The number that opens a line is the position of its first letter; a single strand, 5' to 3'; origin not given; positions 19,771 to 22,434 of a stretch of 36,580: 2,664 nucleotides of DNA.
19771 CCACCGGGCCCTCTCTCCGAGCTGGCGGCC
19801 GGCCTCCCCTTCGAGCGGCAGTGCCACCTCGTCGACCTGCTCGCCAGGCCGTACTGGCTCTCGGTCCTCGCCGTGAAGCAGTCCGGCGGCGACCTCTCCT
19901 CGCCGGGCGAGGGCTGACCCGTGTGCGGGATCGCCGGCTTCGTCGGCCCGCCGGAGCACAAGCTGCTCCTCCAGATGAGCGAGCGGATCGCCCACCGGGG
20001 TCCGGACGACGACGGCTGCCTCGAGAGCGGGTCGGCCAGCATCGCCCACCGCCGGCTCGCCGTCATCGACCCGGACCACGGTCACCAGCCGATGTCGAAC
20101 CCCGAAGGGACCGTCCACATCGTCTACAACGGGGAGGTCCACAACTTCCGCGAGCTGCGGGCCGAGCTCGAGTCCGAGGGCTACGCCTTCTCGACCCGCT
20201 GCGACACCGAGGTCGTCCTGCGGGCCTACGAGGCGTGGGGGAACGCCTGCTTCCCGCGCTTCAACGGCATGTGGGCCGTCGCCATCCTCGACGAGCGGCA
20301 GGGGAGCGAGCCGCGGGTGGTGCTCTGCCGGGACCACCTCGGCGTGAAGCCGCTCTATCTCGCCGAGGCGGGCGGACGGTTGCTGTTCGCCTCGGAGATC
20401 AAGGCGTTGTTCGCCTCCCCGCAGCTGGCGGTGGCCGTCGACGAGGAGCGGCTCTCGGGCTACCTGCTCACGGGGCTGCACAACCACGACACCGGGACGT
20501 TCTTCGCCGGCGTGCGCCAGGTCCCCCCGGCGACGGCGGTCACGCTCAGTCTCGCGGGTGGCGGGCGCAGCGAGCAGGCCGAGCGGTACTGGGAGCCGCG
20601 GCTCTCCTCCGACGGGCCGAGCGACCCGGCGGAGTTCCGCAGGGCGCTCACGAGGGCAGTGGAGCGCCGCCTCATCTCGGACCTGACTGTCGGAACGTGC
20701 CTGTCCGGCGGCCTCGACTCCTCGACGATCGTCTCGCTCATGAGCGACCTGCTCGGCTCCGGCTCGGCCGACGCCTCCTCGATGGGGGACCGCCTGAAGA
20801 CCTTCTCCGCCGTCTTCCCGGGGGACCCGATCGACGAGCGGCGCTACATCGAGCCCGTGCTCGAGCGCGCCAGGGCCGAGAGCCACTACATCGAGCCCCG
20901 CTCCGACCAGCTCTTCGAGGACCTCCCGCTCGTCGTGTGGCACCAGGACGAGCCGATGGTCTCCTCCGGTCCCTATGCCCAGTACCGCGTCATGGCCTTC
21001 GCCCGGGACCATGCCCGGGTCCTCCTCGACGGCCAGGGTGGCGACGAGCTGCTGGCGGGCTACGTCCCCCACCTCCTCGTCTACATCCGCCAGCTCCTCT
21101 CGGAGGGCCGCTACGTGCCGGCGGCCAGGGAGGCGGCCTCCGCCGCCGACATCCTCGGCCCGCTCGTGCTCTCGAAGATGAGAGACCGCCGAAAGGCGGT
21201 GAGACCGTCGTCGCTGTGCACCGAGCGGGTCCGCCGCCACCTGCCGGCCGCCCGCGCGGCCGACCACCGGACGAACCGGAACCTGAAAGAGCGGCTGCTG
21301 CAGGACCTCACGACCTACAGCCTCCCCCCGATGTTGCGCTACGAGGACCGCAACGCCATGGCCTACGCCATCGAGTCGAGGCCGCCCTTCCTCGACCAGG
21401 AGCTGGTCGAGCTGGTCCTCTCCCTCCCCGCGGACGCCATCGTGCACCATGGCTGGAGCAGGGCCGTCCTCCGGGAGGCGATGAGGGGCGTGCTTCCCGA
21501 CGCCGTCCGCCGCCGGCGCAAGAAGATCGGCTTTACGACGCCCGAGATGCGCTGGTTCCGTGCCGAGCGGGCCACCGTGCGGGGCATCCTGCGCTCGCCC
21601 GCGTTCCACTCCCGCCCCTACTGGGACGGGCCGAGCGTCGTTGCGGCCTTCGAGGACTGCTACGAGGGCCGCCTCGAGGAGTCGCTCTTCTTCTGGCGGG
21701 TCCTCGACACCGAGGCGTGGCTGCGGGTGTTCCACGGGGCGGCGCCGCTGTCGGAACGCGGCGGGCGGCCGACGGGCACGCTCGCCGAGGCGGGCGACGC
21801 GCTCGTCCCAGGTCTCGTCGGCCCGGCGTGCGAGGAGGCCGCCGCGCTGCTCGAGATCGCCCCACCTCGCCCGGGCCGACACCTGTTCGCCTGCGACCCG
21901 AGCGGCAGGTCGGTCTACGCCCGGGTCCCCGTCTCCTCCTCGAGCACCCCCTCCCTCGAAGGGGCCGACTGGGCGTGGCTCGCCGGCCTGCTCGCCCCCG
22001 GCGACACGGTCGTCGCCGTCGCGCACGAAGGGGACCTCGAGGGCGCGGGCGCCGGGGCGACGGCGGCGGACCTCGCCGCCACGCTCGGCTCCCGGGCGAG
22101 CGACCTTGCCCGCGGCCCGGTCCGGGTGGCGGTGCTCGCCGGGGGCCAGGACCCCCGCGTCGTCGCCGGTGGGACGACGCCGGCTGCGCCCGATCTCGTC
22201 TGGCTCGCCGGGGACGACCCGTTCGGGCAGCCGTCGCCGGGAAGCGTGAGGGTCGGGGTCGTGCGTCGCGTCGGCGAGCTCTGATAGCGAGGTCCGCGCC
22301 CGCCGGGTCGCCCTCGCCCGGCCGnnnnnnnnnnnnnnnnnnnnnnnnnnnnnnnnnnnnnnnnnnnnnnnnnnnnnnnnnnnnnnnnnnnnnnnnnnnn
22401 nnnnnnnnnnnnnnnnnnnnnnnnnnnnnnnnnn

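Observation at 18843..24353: Methyltransferase / extended AsnB-like amidotransferase / NirJ-like radical SAM-SPASM / DinB gene string: candidate uncharacterised modification pathway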

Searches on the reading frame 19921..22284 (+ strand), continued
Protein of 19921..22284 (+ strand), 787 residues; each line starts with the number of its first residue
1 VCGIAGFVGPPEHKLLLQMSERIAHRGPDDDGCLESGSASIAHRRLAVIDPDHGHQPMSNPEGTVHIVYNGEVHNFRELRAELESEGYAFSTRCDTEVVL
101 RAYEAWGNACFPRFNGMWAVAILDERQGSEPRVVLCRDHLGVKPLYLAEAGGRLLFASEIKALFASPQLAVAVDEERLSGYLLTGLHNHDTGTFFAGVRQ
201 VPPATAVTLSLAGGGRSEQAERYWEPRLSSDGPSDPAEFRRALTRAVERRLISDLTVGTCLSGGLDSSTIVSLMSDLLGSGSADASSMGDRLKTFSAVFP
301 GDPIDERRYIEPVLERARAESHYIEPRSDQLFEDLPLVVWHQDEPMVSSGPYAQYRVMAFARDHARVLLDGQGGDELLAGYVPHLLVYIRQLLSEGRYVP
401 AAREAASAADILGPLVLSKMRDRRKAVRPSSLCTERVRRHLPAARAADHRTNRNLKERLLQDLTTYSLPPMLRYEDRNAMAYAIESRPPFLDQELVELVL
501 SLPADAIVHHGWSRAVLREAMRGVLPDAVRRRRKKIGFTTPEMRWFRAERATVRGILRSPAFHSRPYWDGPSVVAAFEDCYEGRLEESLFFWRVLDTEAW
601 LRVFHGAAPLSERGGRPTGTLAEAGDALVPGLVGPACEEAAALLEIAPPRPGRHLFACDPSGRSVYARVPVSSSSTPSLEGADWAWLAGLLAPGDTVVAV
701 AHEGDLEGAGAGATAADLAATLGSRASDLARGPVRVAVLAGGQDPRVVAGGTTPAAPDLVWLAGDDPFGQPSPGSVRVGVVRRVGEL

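Call 84: predict_structure(alignment_id=A1)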
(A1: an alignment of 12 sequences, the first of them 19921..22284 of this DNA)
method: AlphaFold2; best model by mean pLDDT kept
length: 787 residues; sequences in the alignment: 12
mean_pLDDT: 71.5   pTM: 0.82
mean pLDDT of the five models: 71.5, 68.7, 63.3, 62.6, 61.3
residues with pLDDT >= 90: 120; 70-90: 369; 50-70: 178; < 50: 120
segments of 3 or more residues with pLDDT < 50: 25-56, 252-268, 283-291, 366-381, 467-490, 511-514, 533-540, 673-677
pLDDT, mean of each block of 10 residues (from residue 1): 69 77 48 28 31 49 76 72 88 74 90 75 80 81 80 85 89 90 74 86 86 75 77 65 70 38 41 58 50 61 58 60 77 85 68 68 49 30 69 89 73 65 80 95 82 79 57 31 32 72 68 50 59 42 77 92 95 93 83 90 85 86 90 88 82 89 92 52 65 87 63 71 83 85 74 75 86 79 91
secondary structure, 60 per line:
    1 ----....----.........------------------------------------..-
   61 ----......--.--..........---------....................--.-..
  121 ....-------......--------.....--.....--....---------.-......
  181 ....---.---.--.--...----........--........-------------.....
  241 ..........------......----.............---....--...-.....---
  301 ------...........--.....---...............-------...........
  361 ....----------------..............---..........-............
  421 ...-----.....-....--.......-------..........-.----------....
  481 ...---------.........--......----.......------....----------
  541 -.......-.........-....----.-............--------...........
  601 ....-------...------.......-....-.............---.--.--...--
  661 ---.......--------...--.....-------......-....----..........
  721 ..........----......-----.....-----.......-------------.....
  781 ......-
elements in order (helices of 4 or more, strands of 3 or more residues): E5-8 H13-21 E65-70 H76-85 H95-114 E119-124 E132-137 E146-150 E153-157 H160-163 H175-184 E198-200 E205-212 E215-222 H236-250 H259-262 H267-279 H283-286 E293-297 H307-317 E320-324 H328-342 H350-364 H381-394 H398-407 H409-423 H429-432 H435-438 H441-447 H455-464 H477-483 H493-501 H504-509 H514-520 H527-530 H542-548 H550-558 H560-563 H570-581 H590-604 H621-627 H629-632 H634-646 E656-658 E664-670 H684-688 E696-701 H703-706 H711-730 E735-740 E746-750 H756-762 E776-786

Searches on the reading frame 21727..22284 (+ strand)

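Call 59: search_protein_families(library=pfam, proteins=[window:21727-22284:+], max_evalue=1)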
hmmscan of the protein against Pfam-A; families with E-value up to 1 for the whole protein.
window:21727-22284:+ (185 aa): 1 family
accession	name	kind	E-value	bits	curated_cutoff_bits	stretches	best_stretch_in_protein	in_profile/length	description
PF24087.1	DUF7372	-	0.17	12.2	27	1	82-95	34-47/53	Domain of unknown function (DUF7372)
